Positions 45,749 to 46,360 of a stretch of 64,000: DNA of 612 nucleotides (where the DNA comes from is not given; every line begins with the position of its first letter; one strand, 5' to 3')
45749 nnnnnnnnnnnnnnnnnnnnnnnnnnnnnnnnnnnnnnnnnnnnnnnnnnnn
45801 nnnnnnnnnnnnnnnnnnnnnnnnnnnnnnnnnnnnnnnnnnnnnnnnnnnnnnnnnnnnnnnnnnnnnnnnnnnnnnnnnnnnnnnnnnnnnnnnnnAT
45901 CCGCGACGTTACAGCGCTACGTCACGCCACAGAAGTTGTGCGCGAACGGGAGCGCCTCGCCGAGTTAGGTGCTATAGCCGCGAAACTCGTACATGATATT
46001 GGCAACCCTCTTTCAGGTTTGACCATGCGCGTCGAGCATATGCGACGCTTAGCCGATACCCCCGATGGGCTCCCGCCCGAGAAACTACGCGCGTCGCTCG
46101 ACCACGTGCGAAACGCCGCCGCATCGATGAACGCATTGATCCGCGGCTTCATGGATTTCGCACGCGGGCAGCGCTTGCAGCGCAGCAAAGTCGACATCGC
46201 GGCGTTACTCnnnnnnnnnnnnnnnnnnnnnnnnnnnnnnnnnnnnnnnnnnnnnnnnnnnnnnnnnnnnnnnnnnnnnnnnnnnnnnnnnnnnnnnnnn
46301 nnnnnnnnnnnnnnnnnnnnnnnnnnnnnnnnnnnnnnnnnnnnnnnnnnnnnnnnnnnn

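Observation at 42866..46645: Sigma-54 module: an NtrC-type activator divergent from a -24/-12 promoter driving a DHOD-like flavoprotein and a PAS histidine kinase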

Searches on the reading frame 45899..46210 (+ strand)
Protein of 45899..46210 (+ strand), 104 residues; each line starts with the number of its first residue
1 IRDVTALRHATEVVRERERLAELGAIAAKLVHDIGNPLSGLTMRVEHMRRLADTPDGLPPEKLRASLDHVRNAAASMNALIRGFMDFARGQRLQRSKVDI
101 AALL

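Call 37: find_related_loci(query=A4, collection=metagenome_contigs, flank=8000)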
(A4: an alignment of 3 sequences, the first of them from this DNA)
Query A4 (104 aa) in metagenome_contigs; peptide patterns used: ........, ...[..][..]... (x = any residue, [..] = any of these).
600 stretches matched a pattern (row limit reached: there are more); 2 encode a relative of the query (tblastn E <= 1e-3); 2 distinct loci.
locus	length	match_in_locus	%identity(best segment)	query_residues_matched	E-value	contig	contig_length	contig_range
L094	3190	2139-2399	56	15-104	2e-27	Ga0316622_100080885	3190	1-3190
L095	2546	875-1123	46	22-104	3e-21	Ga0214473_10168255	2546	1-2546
